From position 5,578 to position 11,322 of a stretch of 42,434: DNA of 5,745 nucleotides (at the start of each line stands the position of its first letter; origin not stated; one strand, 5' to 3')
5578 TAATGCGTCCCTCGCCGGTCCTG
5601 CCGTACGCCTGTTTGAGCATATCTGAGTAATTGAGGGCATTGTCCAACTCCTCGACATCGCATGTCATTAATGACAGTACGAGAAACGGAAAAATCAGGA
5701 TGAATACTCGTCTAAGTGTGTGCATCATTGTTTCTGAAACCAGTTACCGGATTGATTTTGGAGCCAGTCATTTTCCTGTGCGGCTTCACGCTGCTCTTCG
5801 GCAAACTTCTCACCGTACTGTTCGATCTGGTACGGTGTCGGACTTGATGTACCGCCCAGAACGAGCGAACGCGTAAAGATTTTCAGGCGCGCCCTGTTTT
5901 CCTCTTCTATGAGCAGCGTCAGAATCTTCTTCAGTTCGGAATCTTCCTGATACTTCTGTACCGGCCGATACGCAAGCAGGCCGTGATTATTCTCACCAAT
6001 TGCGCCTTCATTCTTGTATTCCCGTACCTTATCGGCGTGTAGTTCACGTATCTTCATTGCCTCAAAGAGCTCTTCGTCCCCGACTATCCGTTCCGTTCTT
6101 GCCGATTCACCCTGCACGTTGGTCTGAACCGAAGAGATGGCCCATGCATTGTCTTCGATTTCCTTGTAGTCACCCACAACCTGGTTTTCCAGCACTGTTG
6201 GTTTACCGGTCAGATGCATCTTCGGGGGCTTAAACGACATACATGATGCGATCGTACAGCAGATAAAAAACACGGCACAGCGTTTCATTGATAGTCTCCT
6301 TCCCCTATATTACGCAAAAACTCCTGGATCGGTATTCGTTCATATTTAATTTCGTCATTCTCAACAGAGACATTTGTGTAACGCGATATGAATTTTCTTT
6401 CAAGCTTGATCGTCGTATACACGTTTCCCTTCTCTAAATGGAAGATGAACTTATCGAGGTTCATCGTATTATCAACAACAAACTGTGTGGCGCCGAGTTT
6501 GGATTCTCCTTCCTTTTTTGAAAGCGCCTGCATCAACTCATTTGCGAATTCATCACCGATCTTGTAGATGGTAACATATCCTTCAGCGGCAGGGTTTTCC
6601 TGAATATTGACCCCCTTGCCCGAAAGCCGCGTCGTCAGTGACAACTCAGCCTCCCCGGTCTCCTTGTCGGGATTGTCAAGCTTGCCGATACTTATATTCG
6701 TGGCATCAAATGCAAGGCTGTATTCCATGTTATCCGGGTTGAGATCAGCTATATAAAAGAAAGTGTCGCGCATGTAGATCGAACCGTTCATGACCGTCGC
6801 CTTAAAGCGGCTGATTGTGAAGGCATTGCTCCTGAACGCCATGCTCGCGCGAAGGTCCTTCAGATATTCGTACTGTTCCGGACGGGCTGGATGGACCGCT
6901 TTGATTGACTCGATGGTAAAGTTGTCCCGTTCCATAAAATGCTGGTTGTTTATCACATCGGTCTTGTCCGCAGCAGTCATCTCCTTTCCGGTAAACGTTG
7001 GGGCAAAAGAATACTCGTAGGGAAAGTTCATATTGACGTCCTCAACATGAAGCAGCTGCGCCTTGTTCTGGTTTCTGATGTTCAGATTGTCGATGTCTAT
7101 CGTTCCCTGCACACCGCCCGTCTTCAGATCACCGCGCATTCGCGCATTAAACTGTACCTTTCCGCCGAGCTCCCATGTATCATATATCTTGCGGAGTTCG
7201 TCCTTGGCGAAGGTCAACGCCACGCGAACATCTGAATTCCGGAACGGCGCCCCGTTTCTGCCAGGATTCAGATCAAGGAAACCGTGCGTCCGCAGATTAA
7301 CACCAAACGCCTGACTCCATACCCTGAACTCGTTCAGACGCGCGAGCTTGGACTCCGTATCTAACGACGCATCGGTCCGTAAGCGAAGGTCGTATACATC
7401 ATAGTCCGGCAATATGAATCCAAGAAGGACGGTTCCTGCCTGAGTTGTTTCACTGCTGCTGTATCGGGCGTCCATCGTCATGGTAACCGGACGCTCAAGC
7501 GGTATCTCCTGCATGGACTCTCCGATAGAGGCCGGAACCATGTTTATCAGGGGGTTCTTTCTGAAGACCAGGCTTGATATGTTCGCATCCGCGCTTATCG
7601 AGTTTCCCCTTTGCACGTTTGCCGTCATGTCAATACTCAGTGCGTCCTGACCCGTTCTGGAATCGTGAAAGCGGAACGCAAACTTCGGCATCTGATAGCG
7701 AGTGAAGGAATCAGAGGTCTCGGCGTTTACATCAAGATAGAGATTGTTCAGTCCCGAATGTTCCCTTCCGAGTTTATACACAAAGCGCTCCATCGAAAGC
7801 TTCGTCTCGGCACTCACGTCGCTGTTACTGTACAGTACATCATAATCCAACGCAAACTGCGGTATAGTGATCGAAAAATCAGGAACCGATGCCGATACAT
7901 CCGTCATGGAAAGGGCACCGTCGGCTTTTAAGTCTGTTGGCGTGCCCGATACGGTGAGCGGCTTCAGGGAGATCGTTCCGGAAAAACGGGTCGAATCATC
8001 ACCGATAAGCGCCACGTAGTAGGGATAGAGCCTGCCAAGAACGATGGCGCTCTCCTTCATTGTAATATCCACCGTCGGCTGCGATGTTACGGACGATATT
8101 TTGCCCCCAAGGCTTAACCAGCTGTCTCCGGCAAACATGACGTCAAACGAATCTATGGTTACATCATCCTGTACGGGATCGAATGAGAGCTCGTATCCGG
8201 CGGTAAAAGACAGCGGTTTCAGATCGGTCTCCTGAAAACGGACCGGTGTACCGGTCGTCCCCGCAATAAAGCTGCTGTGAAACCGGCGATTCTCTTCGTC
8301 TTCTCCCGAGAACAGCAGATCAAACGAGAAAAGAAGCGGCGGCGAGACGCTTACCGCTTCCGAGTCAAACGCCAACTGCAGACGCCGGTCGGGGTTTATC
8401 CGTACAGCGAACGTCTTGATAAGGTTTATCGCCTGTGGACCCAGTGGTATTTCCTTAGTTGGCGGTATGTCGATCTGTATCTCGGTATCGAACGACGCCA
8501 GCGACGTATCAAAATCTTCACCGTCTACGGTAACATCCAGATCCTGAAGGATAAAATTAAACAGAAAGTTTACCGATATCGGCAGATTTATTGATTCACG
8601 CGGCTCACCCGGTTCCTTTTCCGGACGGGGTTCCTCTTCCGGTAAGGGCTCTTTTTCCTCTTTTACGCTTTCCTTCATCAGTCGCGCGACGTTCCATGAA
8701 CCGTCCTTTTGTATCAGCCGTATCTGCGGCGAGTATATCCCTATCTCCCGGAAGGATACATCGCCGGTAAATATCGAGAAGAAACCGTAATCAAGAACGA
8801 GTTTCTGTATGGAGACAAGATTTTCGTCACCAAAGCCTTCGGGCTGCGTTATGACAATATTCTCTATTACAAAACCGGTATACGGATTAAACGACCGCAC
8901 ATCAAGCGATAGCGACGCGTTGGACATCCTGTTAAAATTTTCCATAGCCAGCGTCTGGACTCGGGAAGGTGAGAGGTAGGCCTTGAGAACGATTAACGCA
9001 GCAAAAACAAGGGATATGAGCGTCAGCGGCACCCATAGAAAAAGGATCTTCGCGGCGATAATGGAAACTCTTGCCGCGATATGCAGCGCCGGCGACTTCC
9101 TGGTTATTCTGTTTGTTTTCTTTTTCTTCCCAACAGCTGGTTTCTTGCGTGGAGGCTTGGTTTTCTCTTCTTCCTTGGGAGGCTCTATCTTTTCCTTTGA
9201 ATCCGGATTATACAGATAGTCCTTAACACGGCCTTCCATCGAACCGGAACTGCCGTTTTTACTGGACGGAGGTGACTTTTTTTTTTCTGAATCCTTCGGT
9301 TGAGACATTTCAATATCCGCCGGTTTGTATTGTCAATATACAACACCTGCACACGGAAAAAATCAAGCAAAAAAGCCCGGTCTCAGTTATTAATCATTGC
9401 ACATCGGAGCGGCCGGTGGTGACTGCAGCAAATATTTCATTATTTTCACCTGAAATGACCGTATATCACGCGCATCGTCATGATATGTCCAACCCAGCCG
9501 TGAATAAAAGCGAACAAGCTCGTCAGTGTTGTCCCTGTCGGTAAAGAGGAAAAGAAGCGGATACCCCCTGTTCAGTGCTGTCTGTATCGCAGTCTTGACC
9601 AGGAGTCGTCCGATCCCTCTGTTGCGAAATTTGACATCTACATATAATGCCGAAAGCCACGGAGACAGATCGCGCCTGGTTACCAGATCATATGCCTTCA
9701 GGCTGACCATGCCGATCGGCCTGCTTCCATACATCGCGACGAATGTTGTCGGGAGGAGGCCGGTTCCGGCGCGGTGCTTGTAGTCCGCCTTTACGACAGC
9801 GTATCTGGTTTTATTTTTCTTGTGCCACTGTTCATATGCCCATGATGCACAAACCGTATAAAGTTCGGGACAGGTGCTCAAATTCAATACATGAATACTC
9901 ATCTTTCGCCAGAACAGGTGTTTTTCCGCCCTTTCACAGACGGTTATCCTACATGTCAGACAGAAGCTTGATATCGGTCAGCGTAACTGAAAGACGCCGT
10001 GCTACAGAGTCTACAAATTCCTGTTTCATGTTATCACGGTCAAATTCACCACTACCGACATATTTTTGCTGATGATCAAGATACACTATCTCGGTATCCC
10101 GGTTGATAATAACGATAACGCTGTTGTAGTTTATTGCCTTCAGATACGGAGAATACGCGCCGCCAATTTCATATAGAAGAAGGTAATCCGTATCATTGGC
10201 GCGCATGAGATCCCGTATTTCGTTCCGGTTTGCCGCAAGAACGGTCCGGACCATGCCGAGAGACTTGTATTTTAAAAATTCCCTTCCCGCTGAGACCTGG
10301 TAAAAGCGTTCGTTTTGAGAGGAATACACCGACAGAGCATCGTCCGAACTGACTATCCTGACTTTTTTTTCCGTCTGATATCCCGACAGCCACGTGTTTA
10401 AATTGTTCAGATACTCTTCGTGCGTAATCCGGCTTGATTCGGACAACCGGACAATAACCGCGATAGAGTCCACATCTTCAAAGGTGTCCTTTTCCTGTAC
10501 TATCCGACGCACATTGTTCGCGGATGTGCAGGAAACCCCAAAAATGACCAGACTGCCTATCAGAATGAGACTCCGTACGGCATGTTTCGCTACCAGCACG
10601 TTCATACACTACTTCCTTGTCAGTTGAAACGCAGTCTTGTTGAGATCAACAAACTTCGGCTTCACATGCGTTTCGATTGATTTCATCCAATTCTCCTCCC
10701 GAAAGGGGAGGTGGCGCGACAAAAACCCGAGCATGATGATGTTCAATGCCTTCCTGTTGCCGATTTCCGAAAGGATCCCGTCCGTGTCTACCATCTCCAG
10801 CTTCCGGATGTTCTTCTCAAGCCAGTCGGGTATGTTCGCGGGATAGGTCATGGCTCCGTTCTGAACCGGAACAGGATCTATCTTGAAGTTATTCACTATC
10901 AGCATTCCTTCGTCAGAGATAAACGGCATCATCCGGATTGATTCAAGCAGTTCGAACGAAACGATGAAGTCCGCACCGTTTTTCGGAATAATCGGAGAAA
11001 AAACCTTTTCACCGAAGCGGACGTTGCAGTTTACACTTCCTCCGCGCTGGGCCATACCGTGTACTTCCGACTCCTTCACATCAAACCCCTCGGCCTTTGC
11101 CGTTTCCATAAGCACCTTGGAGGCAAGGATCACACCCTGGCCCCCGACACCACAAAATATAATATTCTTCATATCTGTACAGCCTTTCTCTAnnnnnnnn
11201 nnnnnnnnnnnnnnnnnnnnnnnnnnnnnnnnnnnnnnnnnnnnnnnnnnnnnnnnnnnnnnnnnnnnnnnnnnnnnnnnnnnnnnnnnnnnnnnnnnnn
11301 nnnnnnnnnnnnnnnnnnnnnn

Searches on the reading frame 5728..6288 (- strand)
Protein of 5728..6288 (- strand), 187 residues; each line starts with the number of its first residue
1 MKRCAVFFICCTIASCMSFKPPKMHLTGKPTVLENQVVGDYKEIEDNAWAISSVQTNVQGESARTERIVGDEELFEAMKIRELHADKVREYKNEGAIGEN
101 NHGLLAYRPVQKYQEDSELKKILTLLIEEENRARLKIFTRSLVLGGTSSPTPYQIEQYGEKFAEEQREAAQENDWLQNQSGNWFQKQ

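Call 80: search_protein_families(library=pfam, proteins=[window:5728-6288:-], max_evalue=0.0001)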
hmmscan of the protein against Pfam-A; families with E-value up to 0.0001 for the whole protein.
window:5728-6288:- (187 aa): 1 family
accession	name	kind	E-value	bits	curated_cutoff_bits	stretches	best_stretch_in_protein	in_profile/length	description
PF07027.17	DUF1318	-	2.7e-10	41.1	27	1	85-186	5-92/92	Protein of unknown function (DUF1318)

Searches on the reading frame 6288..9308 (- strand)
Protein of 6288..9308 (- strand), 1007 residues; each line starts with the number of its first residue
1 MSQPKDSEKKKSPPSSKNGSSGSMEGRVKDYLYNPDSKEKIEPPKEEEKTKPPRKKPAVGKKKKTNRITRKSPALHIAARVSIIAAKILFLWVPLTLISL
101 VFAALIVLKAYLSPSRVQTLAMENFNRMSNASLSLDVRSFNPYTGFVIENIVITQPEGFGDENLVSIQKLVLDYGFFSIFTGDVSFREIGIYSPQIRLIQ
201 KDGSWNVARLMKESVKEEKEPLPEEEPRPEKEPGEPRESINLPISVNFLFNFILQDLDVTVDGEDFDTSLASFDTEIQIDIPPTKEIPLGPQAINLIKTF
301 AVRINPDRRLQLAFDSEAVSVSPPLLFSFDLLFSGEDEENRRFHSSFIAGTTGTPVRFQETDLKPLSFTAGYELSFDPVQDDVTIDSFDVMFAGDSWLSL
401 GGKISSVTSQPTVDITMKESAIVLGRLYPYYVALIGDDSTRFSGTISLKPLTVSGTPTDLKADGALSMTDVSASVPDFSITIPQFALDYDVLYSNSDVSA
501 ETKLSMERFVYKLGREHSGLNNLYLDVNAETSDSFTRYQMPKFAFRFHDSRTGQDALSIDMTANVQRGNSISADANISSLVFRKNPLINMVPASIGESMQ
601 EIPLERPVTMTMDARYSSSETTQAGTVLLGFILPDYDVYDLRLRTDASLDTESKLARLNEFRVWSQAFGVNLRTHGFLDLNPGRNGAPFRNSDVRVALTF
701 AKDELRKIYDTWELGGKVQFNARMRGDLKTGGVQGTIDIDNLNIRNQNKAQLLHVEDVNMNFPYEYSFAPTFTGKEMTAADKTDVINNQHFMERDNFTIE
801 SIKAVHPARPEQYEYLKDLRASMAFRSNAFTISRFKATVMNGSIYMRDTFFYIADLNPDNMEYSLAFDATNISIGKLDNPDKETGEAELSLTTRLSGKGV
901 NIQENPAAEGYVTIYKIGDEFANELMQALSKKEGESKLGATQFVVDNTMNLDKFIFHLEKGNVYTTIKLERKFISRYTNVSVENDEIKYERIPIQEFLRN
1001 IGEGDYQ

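Call 80: search_protein_families(library=pfam, proteins=[window:6288-9308:-], max_evalue=0.0001)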
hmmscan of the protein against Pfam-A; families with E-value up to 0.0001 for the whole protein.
window:6288-9308:- (1007 aa): 1 family
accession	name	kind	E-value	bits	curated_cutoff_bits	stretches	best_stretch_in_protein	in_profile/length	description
PF05359.17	DUF748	-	4.9e-12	45.2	50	1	97-228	20-141/1037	Domain of Unknown Function (DUF748)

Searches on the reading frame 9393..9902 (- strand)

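Call 80: search_protein_families(library=pfam, proteins=[window:9393-9902:-], max_evalue=0.0001)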
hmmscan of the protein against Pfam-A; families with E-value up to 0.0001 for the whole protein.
window:9393-9902:- (170 aa): 4 families
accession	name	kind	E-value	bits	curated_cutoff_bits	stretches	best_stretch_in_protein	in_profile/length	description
PF00583.31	Acetyltransf_1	-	2.4e-14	54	20.7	1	48-138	33-116/116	Acetyltransferase (GNAT) family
PF13508.13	Acetyltransf_7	-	4.1e-11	43.5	27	1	53-139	5-83/84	Acetyltransferase (GNAT) domain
PF13673.13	Acetyltransf_10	-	1.6e-08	35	23.6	1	53-145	33-114/128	Acetyltransferase (GNAT) domain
PF08445.16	FR47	-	4.5e-06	27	22.1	1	71-141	13-80/86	FR47-like protein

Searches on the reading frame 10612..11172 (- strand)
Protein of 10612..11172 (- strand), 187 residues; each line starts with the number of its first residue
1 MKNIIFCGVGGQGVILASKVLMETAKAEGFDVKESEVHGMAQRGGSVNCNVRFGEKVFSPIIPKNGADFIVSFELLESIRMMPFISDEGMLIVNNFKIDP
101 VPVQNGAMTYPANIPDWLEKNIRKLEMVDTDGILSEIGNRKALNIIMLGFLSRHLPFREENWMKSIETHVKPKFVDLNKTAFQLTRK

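Call 80: search_protein_families(library=pfam, proteins=[window:10612-11172:-], max_evalue=0.0001)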
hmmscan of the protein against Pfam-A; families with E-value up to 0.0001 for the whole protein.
window:10612-11172:- (187 aa): 1 family
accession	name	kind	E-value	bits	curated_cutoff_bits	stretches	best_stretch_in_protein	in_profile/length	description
PF01558.24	POR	-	1.3e-35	123.5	27.4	1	10-185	1-171/173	Pyruvate ferredoxin/flavodoxin oxidoreductase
